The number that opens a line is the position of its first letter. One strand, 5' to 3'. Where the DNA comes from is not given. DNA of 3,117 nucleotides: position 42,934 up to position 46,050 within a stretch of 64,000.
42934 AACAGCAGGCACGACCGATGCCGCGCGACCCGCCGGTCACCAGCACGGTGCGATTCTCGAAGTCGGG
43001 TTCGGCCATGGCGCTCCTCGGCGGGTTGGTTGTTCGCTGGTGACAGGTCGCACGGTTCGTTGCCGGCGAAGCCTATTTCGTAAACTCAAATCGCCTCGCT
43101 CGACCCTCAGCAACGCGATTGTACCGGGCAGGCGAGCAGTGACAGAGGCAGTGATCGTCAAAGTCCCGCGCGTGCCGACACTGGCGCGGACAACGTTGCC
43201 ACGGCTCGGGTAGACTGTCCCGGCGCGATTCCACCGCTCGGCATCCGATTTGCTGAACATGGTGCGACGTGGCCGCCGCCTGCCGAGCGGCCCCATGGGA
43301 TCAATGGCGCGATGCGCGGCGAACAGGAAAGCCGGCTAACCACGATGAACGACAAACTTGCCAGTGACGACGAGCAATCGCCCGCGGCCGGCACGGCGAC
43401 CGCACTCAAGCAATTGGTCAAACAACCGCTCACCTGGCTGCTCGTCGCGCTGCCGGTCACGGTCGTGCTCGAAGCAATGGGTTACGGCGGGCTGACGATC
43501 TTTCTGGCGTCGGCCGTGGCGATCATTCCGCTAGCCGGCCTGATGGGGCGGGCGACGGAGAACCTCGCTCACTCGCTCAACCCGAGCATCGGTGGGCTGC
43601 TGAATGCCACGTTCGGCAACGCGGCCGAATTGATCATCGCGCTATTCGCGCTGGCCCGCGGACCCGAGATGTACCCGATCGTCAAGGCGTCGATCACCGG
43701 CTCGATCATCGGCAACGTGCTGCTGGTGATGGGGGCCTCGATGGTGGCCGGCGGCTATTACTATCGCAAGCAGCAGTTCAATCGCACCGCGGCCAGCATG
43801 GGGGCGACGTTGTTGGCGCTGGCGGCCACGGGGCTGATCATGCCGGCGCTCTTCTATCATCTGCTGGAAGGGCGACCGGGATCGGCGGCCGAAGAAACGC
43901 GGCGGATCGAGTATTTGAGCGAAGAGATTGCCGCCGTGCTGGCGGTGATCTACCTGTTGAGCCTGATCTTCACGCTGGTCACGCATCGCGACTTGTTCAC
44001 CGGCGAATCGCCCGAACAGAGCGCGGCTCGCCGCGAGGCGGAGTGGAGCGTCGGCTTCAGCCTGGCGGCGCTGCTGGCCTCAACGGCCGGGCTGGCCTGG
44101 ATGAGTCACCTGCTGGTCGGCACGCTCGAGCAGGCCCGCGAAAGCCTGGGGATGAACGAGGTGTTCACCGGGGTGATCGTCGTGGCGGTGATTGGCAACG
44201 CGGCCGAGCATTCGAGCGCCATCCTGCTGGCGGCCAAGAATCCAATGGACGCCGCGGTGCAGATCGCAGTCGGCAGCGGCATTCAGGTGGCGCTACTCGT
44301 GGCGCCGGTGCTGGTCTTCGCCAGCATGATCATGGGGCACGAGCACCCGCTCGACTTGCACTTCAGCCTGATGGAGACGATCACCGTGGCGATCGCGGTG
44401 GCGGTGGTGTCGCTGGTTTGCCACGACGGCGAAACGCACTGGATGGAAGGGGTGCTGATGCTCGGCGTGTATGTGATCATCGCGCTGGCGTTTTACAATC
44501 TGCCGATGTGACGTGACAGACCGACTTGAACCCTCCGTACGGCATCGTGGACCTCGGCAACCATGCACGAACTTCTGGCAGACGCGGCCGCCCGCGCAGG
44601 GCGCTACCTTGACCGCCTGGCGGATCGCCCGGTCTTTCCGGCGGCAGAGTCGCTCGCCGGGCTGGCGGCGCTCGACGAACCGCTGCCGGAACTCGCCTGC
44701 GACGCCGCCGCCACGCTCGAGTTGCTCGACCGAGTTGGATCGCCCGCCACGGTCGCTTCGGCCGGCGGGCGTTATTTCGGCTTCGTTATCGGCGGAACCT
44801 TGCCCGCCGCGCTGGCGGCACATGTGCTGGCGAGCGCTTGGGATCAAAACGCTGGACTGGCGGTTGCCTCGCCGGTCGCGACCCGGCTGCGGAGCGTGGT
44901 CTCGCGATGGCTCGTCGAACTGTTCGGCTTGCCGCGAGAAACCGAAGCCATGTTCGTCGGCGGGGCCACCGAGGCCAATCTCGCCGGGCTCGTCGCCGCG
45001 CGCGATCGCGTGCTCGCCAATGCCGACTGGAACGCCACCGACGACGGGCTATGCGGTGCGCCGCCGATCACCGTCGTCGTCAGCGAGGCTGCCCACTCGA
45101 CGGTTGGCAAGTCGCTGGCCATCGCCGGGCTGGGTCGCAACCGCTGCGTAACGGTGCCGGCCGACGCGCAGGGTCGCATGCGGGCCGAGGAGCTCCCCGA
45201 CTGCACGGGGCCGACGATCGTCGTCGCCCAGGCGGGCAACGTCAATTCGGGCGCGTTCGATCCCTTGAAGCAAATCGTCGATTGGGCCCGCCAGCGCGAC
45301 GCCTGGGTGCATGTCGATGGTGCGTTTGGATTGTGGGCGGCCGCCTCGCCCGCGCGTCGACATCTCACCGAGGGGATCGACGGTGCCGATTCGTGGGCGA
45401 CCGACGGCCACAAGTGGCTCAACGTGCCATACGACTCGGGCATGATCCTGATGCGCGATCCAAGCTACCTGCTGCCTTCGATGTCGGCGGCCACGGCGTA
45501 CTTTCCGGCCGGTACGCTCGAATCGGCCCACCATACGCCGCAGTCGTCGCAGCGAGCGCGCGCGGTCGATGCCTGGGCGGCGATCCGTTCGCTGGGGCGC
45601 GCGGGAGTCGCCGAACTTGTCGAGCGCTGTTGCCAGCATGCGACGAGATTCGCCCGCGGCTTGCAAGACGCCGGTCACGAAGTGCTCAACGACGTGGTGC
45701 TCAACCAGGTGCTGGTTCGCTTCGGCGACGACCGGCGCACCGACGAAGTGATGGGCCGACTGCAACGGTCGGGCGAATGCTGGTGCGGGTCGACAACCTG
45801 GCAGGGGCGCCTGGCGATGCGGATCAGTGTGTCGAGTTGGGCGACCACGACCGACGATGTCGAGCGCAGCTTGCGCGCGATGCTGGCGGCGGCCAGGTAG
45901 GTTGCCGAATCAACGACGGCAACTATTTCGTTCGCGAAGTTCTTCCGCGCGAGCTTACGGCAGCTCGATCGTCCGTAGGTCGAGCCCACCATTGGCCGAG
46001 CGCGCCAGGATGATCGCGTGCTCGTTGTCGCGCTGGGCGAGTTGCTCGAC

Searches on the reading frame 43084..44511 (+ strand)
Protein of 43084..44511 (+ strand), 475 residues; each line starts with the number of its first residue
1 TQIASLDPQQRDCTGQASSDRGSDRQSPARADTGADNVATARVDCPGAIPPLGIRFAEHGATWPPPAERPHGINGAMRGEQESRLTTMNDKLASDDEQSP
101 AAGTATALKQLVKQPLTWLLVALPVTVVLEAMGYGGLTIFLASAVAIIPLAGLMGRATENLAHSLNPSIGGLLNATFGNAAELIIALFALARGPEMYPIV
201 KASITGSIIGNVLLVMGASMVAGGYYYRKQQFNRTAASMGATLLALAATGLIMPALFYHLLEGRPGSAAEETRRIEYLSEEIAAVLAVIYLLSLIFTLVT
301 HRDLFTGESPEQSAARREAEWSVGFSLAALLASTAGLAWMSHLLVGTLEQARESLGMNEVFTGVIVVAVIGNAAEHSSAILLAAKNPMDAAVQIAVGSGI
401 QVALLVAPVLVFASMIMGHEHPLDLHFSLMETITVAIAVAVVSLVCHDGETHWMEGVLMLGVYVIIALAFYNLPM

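Call 83: search_protein_families(library=pfam, proteins=[window:43084-44511:+], max_evalue=0.0001)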
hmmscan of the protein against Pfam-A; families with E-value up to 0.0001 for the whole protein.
window:43084-44511:+ (475 aa): 1 family
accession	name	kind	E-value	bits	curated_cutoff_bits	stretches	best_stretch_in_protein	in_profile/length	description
PF01699.29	Na_Ca_ex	-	6.2e-38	130.6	24.9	2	326-471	2-150/151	Sodium/calcium exchanger protein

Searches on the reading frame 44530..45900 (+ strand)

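Call 83: search_protein_families(library=pfam, proteins=[window:44530-45900:+], max_evalue=0.0001)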
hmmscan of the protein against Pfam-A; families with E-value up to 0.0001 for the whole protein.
window:44530-45900:+ (456 aa): 2 families
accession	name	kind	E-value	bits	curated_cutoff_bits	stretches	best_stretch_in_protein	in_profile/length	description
PF00282.25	Pyridoxal_deC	-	2.7e-40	138.7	27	1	93-393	53-369/375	Pyridoxal-dependent decarboxylase conserved domain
PF01212.27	Beta_elim_lyase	-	6.1e-06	26.2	27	1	177-389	69-276/288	Beta-eliminating lyase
